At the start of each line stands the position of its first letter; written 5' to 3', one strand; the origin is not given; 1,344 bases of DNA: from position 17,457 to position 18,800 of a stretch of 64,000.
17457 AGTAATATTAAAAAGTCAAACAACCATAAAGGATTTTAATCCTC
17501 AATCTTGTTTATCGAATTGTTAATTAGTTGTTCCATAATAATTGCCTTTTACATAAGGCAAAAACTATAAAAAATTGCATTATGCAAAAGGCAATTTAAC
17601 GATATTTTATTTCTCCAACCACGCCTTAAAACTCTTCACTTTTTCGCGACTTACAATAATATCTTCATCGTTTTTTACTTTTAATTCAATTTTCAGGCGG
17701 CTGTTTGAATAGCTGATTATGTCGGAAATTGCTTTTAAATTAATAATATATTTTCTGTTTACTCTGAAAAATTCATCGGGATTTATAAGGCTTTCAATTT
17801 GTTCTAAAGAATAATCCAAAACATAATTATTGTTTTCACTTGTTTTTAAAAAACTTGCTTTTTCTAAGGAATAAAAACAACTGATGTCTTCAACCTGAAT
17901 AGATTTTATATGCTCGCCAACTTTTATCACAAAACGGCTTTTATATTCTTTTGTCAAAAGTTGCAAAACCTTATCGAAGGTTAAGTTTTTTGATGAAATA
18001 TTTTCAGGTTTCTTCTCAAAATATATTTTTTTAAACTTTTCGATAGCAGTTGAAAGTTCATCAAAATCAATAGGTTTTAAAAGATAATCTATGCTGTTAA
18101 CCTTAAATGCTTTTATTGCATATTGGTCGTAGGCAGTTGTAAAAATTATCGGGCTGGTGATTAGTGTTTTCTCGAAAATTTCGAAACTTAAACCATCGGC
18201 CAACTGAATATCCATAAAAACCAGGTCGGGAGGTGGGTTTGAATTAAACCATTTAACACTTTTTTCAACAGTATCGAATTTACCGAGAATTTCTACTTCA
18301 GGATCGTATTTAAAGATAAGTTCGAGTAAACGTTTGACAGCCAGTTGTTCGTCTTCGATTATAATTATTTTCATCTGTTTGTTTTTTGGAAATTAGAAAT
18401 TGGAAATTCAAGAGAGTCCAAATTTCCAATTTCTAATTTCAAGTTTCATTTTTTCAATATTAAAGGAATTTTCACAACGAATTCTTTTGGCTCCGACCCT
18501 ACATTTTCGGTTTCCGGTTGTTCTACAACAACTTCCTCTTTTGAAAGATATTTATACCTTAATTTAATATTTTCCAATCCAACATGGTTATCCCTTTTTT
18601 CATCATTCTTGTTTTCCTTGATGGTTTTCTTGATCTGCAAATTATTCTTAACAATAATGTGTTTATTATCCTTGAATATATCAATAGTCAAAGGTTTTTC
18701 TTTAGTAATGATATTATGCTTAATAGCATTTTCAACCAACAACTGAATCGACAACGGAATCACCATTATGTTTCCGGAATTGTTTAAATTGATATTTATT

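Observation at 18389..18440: Perfect 20-bp hairpin between histidine kinase and LytTR regulator, built from a heptamer tract that recurs after two other stop codons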

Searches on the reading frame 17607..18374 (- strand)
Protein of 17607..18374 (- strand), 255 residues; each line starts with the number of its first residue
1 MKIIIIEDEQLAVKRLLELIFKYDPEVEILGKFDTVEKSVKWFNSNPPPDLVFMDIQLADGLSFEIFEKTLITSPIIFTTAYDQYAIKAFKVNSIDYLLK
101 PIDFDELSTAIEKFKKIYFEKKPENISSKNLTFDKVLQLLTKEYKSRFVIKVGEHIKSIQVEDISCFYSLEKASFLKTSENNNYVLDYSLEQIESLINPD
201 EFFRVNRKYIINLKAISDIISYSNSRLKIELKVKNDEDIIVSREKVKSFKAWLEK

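Call 13: find_encoding_contigs(protein=window:17607-18374:-, flank=10000, max_places=10)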
Protein window:17607-18374:- (255 aa): 4 contigs read that carry it; 3 places shown.
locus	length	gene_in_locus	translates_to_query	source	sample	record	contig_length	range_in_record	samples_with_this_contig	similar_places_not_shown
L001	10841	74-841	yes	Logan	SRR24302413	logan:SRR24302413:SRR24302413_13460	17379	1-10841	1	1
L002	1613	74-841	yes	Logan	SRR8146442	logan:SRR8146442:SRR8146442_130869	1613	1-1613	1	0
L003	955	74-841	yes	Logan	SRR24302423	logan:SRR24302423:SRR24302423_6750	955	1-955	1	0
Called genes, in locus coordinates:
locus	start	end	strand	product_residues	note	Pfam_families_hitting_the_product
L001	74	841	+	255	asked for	PF00072:Response_reg, PF04397:LytTR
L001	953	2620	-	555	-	PF00375:SDF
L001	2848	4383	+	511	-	PF24316:Tli3 (faint), PF02012:BNR (faint), PF13088:BNR_2 (faint), PF18962:Por_Secre_tail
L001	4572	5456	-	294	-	PF00850:Hist_deacetyl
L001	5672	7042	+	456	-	PF03739:LptF_LptG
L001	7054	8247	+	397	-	PF00534:Glycos_transf_1, PF13692:Glyco_trans_1_4, PF13524:Glyco_trans_1_2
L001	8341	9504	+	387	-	PF00534:Glycos_transf_1, PF13692:Glyco_trans_1_4, PF13524:Glyco_trans_1_2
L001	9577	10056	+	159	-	PF19480:DUF6016, PF07883:Cupin_2 (faint)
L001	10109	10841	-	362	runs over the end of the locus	PF01571:GCV_T, PF08669:GCV_T_C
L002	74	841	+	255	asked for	PF00072:Response_reg, PF04397:LytTR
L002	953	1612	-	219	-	?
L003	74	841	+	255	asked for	PF00072:Response_reg, PF04397:LytTR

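Call 73: search_protein_families(library=ncbifam, proteins=[window:17607-18374:-])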
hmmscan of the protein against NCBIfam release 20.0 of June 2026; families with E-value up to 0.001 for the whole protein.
window:17607-18374:- (255 aa): 22 families
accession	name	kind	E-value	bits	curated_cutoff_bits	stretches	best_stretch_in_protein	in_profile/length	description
NF010684.1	PRK14084.1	equivalog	1.4e-28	100.4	375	1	1-252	1-251/254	response regulator transcription factor LytR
NF008677.0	PRK11697.1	equivalog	2.4e-28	99.1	246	1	1-253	2-235/238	two-component system response regulator BtsR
NF008469.0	PRK11361.1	equivalog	2.9e-08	32.8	714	1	2-118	6-123/461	acetoacetate metabolism transcriptional regulator AtoC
NF033791.1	ActR_PrrA_rreg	equivalog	4.2e-08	33.4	250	1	3-128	4-130/173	ActR/PrrA/RegA family redox response regulator transcription factor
NF006623.1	PRK09191.1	subfamily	9.8e-08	32.1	240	1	2-112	139-249/258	PhyR family response regulator anti-anti-sigma factor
NF007689.0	PRK10365.1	equivalog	3.1e-06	26.2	760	1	50-114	51-120/441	sigma-54-dependent response regulator transcription factor ZraR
NF007928.2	PRK10643.1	equivalog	5.4e-06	26.2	330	1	1-139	1-140/216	two-component system response regulator PmrA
TIGR02875.1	spore_0_A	equivalog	1e-05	24.9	200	1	2-136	4-139/262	sporulation transcription factor Spo0A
TIGR01818.1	ntrC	equivalog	1.6e-05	23.9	558.6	1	7-118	4-117/463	nitrogen regulation protein NR(I)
TIGR01387.1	cztR_silR_copR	subfamily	2.5e-05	24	279.2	1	50-141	44-140/218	heavy metal response regulator transcription factor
NF045944.1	ResRegRpaBCyano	equivalog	5e-05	22.8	330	1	8-160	4-156/229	response regulator transcription factor RpaB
NF041946.1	LuxO_transreg_Vib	equivalog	7.1e-05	21.8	800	1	36-130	29-127/463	quorum-sensing sigma-54 dependent transcriptional regulator LuxO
NF047785.1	respo_reg_MadR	equivalog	8.8e-05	21.9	300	1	1-114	1-120/209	MadR family response regulator transcription factor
NF009206.0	PRK12555.1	subfamily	0.00012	21.2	342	1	1-64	1-64/340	chemotaxis-specific protein-glutamate methyltransferase CheB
NF051850.1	RespRegRprY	equivalog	0.00018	21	370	1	2-146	6-154/234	response regulator transcription factor RprY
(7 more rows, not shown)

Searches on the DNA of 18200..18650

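Call 63: search_rna_families(source=window, start=18200, end=18650, threshold=evalue, max_evalue=10)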
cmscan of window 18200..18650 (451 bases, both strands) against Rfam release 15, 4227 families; matches with E-value up to 10: 16.
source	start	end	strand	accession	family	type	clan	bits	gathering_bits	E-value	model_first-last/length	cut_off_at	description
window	18388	18441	+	RF03623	mir-1252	Gene; miRNA;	-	26.7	70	0.023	1-65/65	no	mir-1252 microRNA precursor family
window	18395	18434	-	RF03623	mir-1252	Gene; miRNA;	-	26.2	70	0.03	1-65/65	no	mir-1252 microRNA precursor family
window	18391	18438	+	RF04134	MIR7504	Gene; miRNA;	-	24.2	83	0.059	1-124/124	no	MIR7504 microRNA precursor family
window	18393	18436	-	RF03789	MIR5269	Gene; miRNA;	-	19.1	60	0.8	1-80/80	no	MIR5269 microRNA precursor family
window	18381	18453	-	RF01457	rli22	Gene; sRNA;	CL00114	19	80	1.2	1-111/111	no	Listeria sRNA rli22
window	18378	18451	-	RF03259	MIR1514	Gene; miRNA;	-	18.4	90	1.4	1-110/110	no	MIR1514 microRNA precursor family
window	18388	18492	-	RF03162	TD-2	Gene; sRNA;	CL00124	18.3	48.7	3.6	1-98/98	no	TD-2 RNA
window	18351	18418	+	RF00160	snoZ159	Gene; snRNA; snoRNA; CD-box;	CL00065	17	39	2.3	1-86/86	no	Small nucleolar RNA Z159/U59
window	18385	18443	-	RF03926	MIR1435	Gene; miRNA;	-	16.5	94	9.5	1-186/186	no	MIR1435 microRNA precursor family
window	18395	18484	-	RF04184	BTnc060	Gene; sRNA;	-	16.1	228.9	4.7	1-213/213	no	Bacteroides sRNA BTnc060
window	18389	18440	-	RF03321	mir-1006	Gene; miRNA;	-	15.4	64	6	12-71/78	no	mir-1006 microRNA precursor family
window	18513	18611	-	RF01295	SCARNA7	Gene; snRNA; snoRNA; scaRNA;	-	13.9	65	0.24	1-330/330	no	Small Cajal body-specific RNA 7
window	18392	18437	-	RF04032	MIR2912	Gene; miRNA;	-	13.5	54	5.3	1-156/156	no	MIR2912 microRNA precursor family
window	18381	18449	+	RF01043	MIR1023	Gene; miRNA;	-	12.7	90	5.5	1-165/165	no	MIR1023 microRNA precursor family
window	18390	18470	-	RF03065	IS605-orfB-I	Gene; sRNA;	-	11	94.2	8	140-206/214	no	IS605-orfB-I RNA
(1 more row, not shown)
